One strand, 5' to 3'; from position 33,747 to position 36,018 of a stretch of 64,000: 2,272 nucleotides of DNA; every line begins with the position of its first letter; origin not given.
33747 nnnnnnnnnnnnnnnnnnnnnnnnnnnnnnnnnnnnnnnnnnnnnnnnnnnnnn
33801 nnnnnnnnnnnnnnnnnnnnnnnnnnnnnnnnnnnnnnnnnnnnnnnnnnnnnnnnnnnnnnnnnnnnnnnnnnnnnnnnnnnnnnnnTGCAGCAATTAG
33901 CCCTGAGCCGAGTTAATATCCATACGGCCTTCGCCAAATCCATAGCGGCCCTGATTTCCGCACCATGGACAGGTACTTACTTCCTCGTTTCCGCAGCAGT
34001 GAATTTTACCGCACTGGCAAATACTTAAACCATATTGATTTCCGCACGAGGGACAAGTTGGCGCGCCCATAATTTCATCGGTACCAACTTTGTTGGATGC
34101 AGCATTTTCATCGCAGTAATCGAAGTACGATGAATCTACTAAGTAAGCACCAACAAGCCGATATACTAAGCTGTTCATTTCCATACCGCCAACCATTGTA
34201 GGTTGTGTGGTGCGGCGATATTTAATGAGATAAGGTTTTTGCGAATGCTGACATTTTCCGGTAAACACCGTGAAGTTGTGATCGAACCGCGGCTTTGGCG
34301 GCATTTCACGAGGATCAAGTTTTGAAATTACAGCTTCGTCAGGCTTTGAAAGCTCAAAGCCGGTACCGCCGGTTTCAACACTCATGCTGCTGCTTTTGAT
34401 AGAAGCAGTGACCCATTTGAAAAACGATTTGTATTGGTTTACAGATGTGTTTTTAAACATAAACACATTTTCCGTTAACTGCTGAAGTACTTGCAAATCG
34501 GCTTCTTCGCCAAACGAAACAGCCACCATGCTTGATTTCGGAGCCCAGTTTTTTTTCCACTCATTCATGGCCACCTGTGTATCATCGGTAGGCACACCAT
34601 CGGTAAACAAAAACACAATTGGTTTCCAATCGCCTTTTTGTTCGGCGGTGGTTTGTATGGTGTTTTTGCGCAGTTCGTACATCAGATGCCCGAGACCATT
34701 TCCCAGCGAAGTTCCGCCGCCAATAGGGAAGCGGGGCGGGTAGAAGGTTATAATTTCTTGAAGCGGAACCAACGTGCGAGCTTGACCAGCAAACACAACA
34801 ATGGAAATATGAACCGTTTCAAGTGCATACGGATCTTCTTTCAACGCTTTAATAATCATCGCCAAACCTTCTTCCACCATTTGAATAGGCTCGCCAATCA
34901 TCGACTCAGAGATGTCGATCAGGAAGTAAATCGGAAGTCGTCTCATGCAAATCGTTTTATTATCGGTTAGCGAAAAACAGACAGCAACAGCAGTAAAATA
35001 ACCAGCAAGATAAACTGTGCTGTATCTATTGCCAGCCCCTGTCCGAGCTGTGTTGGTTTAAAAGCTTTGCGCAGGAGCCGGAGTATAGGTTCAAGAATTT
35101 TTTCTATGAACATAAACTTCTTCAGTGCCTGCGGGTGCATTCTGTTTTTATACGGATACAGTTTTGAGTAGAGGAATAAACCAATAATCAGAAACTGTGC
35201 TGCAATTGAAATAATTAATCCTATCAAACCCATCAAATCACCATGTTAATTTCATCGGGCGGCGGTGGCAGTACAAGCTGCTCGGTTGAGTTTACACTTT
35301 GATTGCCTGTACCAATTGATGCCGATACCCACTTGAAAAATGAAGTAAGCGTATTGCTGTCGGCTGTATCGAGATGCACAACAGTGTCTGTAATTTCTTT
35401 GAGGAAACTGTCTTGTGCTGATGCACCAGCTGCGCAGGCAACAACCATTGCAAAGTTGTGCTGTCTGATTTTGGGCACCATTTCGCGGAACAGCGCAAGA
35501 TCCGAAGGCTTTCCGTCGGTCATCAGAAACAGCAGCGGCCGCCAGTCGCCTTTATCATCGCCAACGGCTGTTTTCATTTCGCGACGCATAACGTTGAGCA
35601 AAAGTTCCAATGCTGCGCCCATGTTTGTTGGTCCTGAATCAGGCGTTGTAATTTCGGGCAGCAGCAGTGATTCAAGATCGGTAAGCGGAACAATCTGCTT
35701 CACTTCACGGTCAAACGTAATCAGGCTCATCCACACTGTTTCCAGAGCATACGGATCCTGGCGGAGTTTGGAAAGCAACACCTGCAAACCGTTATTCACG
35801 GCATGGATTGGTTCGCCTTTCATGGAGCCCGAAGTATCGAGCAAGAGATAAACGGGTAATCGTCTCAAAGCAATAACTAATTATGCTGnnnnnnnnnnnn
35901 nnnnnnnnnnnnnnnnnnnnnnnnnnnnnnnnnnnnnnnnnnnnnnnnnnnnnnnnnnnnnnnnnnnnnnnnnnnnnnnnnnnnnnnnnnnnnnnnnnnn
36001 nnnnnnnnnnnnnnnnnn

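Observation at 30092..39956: Twelve-gene Ter-type stress-response/signalling operon combining a TerY-P triad, three TerD, TerC and a PRTase-HAD pair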

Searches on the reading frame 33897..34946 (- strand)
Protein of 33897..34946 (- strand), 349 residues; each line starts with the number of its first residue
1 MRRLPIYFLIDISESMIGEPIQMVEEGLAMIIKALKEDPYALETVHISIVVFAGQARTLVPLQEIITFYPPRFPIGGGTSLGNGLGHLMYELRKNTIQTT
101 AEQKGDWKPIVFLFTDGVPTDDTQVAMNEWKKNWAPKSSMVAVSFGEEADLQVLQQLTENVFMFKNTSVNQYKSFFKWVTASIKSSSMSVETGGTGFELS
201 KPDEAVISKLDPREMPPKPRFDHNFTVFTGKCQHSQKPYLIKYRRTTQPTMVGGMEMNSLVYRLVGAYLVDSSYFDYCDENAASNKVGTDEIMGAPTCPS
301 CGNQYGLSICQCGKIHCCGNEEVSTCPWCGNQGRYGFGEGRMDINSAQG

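Call 3: search_protein_families(library=pfam, proteins=[window:33897-34946:-], max_evalue=0.01)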
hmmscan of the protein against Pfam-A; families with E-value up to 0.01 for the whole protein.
window:33897-34946:- (349 aa): 4 families
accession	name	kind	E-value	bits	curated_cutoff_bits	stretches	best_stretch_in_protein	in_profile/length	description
PF15616.11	TerY_C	-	2.5e-42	144.4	28.4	1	222-349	1-129/129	TerY-C metal binding domain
PF00092.34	VWA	-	7.2e-13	49.6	23.8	1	6-176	2-172/174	von Willebrand factor type A domain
PF13519.12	VWA_2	-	4.4e-08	34.1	27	1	7-117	2-106/107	von Willebrand factor type A domain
PF13768.12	VWA_3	-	5.3e-05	23.7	27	0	6-59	3-49/155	von Willebrand factor type A domain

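Call 5: search_protein_families(library=padloc, proteins=[window:33897-34946:-], max_evalue=0.01)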
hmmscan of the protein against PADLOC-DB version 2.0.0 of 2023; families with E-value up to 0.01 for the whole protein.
window:33897-34946:- (349 aa): 0 families

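Call 6: search_protein_families(library=ncbifam, proteins=[window:33897-34946:-], max_evalue=0.01)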
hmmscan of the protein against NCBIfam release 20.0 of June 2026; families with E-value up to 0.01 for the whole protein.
window:33897-34946:- (349 aa): 0 families

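Call 16: find_homologous_proteins(query=window:33897-34946:-, max_evalue=1e-10)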
Query window:33897-34946:- (349 aa): 3387 proteins with E <= 1e-10 among 4331 candidates; the best 120 are listed.
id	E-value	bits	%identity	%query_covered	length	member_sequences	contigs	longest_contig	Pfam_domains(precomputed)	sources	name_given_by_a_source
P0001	3.2e-240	814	99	100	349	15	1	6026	PF15616.12,PF00092.35,PF13519.13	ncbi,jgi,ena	jgi:uncharacterized protein YegL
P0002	3.9e-186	636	76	100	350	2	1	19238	PF13768.13,PF15616.12,PF00092.35,PF13519.13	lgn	-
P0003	2.6e-183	627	73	100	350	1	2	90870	PF15616.12,PF00092.35,PF13519.13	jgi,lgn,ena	-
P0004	1.5e-170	585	69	100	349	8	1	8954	PF15616.12,PF00092.35,PF13519.13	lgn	-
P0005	7.4e-164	563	67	100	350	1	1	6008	PF13768.13,PF15616.12,PF00092.35,PF13519.13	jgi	jgi:uncharacterized protein YegL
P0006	9.2e-164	563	67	100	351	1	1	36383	PF15616.12,PF00092.35,PF13519.13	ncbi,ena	-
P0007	1.8e-163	562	67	100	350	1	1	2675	PF15616.12,PF00092.35,PF13519.13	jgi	jgi:uncharacterized protein YegL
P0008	2.9e-163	561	65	100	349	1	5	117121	PF15616.12,PF00092.35,PF13519.13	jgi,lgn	jgi:uncharacterized protein YegL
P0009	4.3e-163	560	67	100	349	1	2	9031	PF15616.12,PF00092.35,PF13519.13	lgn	-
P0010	1.9e-162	558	64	100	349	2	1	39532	PF15616.12,PF00092.35,PF13519.13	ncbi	-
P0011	4.7e-162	557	65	100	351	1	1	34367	PF13768.13,PF15616.12,PF00092.35,PF13519.13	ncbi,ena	-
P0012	9.5e-162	556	66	100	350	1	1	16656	PF15616.12,PF00092.35,PF13519.13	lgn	-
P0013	1.2e-161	556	66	100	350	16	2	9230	PF15616.12,PF00092.35,PF13519.13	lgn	-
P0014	1.6e-161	555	66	100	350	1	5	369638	PF15616.12,PF00092.35,PF13519.13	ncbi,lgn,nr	ncbi:MAG: VWA domain-containing protein [Chitinophagaceae bacterium]|nr:VWA domain-containing protei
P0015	2.0e-161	555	66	100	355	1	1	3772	PF15616.12,PF00092.35,PF13519.13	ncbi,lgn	ncbi:MAG: TerY-C metal binding domain-containing protein [Bacteroidota bacterium]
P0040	1.6e-156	539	64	100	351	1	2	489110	PF13768.13,PF15616.12,PF00092.35,PF13519.13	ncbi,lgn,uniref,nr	ncbi:Uncharacterized conserved protein YegL, contains vWA domain of TerY type [Chitinophaga costaii]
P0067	2.5e-155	535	63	100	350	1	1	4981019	PF15616.12,PF00092.35,PF13519.13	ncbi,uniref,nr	ncbi:TerY-C metal binding domain-containing protein [Pontibacter kalidii]|uniref:TerY-C metal bindin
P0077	6.2e-155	534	64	100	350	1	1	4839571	PF15616.12,PF00092.35,PF13519.13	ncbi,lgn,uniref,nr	ncbi:TerY-C metal binding domain-containing protein [Flavobacterium fluviale]|uniref:VWA domain-cont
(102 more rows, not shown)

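Call 17: find_encoding_contigs(protein=P0077, flank=10000, max_places=1)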
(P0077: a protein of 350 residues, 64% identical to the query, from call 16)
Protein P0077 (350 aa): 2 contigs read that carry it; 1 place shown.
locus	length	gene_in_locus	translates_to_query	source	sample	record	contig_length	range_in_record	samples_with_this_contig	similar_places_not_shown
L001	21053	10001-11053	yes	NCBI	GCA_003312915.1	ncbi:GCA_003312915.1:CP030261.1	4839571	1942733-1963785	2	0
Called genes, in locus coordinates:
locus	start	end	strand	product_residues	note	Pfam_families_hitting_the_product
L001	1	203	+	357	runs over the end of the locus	PF01266:DAO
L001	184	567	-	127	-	PF06170:DUF983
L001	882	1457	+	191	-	PF02342:TerD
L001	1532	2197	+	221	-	PF00702:Hydrolase, PF13419:HAD_2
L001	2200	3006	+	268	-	PF15610:PRTase_3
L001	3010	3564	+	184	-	PF02342:TerD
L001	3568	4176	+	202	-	PF02342:TerD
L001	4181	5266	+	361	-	PF05816:TelA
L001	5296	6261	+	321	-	PF26677:DUF8226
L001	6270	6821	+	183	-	PF02342:TerD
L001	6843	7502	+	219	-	PF02342:TerD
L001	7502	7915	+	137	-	-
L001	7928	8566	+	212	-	PF00092:VWA, PF13519:VWA_2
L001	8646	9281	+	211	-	PF00092:VWA, PF13519:VWA_2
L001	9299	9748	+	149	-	-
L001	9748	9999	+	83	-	-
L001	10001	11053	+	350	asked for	PF00092:VWA, PF13519:VWA_2 (weak), PF15616:TerY_C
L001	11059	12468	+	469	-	PF13672:PP2C_2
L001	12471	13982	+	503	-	PF00069:Pkinase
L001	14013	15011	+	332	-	PF03741:TerC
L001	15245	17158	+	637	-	PF00005:ABC_tran, PF02367:TsaE (faint), PF03308:MeaB (faint), PF13476:AAA_23 (faint), PF13555:AAA_29 (faint), PF00910:RNA_helicase (faint), PF12848:ABC_tran_Xtn, PF00005:ABC_tran, +2 more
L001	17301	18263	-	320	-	PF09949:APP1_cat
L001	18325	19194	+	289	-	PF00781:DAGK_cat, PF19279:YegS_C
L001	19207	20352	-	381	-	-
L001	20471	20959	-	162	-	PF08570:DUF1761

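Call 18: find_encoding_contigs(protein=P0067, flank=10000, max_places=1)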
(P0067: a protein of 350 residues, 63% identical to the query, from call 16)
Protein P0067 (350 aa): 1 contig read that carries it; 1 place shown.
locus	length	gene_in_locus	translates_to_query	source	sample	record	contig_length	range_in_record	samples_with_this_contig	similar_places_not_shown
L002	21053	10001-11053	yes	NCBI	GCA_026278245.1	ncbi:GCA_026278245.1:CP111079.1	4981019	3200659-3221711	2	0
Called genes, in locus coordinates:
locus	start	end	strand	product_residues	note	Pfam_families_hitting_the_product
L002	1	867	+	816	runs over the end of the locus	PF00696:AA_kinase, PF01842:ACT (faint), PF22468:ACT_9, PF13840:ACT_7, PF22468:ACT_9, PF03447:NAD_binding_3, PF00742:Homoserine_dh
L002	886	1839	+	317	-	PF00288:GHMP_kinases_N, PF08544:GHMP_kinases_C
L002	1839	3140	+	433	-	PF14821:Thr_synth_N, PF00291:PALP, PF24857:THR4_C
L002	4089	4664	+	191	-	PF02342:TerD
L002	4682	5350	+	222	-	PF02342:TerD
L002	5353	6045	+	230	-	PF00702:Hydrolase, PF13419:HAD_2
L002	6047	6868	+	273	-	PF15610:PRTase_3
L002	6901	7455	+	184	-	PF02342:TerD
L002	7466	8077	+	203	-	PF02342:TerD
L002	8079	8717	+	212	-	PF00092:VWA, PF13519:VWA_2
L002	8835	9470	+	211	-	PF00092:VWA, PF13519:VWA_2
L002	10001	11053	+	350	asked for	PF00092:VWA, PF13519:VWA_2 (weak), PF15616:TerY_C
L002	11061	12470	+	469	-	PF13672:PP2C_2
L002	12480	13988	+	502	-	PF00069:Pkinase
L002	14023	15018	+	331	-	PF03741:TerC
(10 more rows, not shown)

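Call 19: find_encoding_contigs(protein=P0040, flank=10000, max_places=1)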
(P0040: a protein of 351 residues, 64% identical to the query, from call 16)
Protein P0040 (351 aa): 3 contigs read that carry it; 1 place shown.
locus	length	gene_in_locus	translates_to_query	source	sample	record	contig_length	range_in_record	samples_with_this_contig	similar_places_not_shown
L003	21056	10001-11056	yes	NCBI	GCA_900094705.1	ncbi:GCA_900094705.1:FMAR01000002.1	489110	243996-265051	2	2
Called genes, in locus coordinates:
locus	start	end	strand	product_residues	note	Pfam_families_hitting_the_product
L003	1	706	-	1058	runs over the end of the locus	PF00873:ACR_tran, PF03176:MMPL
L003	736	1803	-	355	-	PF25919:BSH_CusB (faint), PF25917:BSH_RND, PF25973:BSH_CzcB (faint), PF25954:Beta-barrel_RND_2 (weak), PF25967:RND-MFP_C (weak), PF25989:YknX_C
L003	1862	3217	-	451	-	PF02321:OEP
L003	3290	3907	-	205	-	PF00440:TetR_N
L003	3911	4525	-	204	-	PF00440:TetR_N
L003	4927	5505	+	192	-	PF02342:TerD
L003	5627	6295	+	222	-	PF02342:TerD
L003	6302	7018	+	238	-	PF00702:Hydrolase, PF13419:HAD_2 (weak), PF13242:Hydrolase_like (weak)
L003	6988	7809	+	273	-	PF15610:PRTase_3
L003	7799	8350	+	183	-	PF02342:TerD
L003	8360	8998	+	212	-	PF00092:VWA, PF13519:VWA_2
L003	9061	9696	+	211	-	PF00092:VWA, PF13519:VWA_2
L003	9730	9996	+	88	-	-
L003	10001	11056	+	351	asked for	PF00092:VWA, PF13519:VWA_2, PF13768:VWA_3 (weak), PF15616:TerY_C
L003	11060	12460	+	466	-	PF13672:PP2C_2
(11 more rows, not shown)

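Call 28: find_related_loci(query=A1, collection=genome_contigs, flank=10000)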
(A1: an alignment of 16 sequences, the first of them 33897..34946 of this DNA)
Query A1 (349 aa) in genome_contigs; peptide patterns used: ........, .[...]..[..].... (x = any residue, [..] = any of these).
599 stretches matched a pattern (row limit reached: there are more); 547 encode a relative of the query (tblastn E <= 1e-3); the best 80 are kept; 80 distinct loci.
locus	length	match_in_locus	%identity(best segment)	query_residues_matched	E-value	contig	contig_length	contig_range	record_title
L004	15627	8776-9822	100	1-349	0e+0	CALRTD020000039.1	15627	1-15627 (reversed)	MAG: Synechococcus sp. UW140 isolate JJ-JE56-12-3-mx-bin559 genome assembly, contig: JJ-RDS211-73-C259, whole genome sho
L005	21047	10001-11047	94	1-349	0e+0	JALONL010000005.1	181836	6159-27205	MAG: Bacteroidia bacterium isolate Prado076 scaffold_20, whole genome shotgun sequence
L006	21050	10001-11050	76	1-349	0e+0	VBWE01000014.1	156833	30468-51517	MAG: Bacteroidetes bacterium isolate X1_MaxBin.021 scaffold_201, whole genome shotgun sequence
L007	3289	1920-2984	66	1-349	2e-176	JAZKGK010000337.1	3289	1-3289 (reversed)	MAG: Bacteroidota bacterium isolate DC_RB_04_SPN110320-bin044_1 DCRB04SPN_B044_1_000000000337, whole genome shotgun sequ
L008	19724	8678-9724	64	1-349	1e-167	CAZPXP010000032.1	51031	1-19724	MAG TPA_asm: uncultured Ferruginibacter sp. isolate SRP292972_co3_135 genome assembly, contig: NODE_522_length_51031_cov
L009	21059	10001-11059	65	1-349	5e-164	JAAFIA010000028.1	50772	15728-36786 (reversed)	MAG: Bacteroidetes bacterium isolate bin17.concoct.ball.095 WN_Bacteroidetes_4_scaffold_28, whole genome shotgun sequenc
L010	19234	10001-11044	64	1-349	2e-162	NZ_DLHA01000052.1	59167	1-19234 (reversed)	MAG: Flavobacterium sp. UBA7680 UBA7680_contig_4021, whole genome shotgun sequence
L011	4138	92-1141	65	1-349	5e-167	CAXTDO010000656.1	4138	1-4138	MAG TPA_asm: uncultured Flavihumibacter sp. isolate private_GTX0163_metawrap_bin.7 genome assembly, contig: private_GTX0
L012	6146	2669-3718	64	1-349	5e-163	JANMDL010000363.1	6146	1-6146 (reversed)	MAG: Chitinophagales bacterium isolate OTE_75_metabat_16 OTE_75_k141_889200, whole genome shotgun sequence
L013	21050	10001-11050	65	1-349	7e-162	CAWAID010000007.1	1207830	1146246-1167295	MAG: uncultured Bacteroidetes bacterium isolate MFD02581.bin.2.45 genome assembly, contig: contig_29002, whole genome sh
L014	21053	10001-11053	64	1-349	2e-161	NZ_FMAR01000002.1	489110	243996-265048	Chitinophaga costaii strain A37T2, whole genome shotgun sequence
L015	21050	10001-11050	65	1-349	5e-161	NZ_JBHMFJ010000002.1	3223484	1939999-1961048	Flavobacterium procerum strain CGMCC 1.12926 ctg2_pilon, whole genome shotgun sequence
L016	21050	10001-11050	64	1-349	5e-161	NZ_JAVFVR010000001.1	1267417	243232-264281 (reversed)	Flavobacterium sp. LHD-85 LHD.85_ctg001, whole genome shotgun sequence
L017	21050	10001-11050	65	1-349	3e-161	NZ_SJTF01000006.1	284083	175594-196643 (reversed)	Flavobacterium foetidum strain JCM 32085 NODE_6_length_284083_cov_297.495542, whole genome shotgun sequence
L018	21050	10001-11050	64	1-349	4e-161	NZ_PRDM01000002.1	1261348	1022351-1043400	Flavobacterium hungaricum strain Kb82 ctg2, whole genome shotgun sequence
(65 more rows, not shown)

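Call 83: search_protein_families(library=ncbifam, proteins=[L001:14013-15011:+], max_evalue=0.001)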
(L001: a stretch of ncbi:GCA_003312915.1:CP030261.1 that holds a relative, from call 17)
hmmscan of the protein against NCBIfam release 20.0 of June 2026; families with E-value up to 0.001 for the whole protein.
L001:14013-15011:+ (332 aa): 3 families
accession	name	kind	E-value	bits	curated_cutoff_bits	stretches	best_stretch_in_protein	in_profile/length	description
TIGR03718.1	R_switched_Alx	subfamily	1e-104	350.3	246.4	1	13-327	5-301/303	TerC/Alx family metal homeostasis membrane protein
TIGR03716.1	R_switched_YkoY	subfamily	4.9e-17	62.3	138.5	1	80-303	8-183/220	integral membrane protein, YkoY family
TIGR03717.1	R_switched_YjbE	subfamily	4.6e-10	39.5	134.8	1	79-142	7-67/176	YjbE family putative metal transport protein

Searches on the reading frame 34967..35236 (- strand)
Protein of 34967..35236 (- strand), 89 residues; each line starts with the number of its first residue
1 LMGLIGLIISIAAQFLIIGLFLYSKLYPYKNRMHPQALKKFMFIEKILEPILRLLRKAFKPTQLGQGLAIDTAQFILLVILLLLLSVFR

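Call 3: search_protein_families(library=pfam, proteins=[window:34967-35236:-], max_evalue=0.01)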
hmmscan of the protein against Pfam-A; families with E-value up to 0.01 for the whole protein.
window:34967-35236:- (89 aa): 1 family
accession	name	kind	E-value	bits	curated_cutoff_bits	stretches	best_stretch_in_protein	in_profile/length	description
PF02325.22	YGGT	-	2.8e-05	24.9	27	1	21-87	15-69/70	YGGT family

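Call 6: search_protein_families(library=ncbifam, proteins=[window:34967-35236:-], max_evalue=0.01)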
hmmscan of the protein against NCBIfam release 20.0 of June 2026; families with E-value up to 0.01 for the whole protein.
window:34967-35236:- (89 aa): 0 families

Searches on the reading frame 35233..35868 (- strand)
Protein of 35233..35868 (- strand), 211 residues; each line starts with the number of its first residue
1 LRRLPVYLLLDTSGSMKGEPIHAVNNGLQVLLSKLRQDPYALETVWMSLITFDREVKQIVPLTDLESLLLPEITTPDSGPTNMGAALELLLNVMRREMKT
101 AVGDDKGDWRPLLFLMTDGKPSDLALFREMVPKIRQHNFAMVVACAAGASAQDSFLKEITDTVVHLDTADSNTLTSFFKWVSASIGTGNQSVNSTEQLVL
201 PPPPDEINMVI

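Call 3: search_protein_families(library=pfam, proteins=[window:35233-35868:-], max_evalue=0.01)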
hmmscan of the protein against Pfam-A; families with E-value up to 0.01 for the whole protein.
window:35233-35868:- (211 aa): 3 families
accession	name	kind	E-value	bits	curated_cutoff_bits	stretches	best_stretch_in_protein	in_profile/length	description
PF00092.34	VWA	-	5.2e-13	50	23.8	1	6-162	2-153/174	von Willebrand factor type A domain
PF13519.12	VWA_2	-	2.6e-11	44.5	27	1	6-119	1-106/107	von Willebrand factor type A domain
PF13768.12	VWA_3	-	0.0071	16.8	27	0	6-149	3-135/155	von Willebrand factor type A domain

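Call 5: search_protein_families(library=padloc, proteins=[window:35233-35868:-], max_evalue=0.01)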
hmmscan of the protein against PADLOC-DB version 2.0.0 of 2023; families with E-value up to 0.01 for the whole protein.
window:35233-35868:- (211 aa): 0 families

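Call 6: search_protein_families(library=ncbifam, proteins=[window:35233-35868:-], max_evalue=0.01)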
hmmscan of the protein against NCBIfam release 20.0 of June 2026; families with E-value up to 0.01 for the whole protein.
window:35233-35868:- (211 aa): 2 families
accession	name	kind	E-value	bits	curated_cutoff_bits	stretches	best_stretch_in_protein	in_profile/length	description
TIGR02442.1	Cob-chelat-sub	hypoth_equivalog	0.00035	19.1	779.45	1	6-143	475-612/641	putative cobaltochelatase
TIGR03788.1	marine_srt_targ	equivalog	0.0023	16.5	551.65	1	6-61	274-323/629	marine proteobacterial sortase target protein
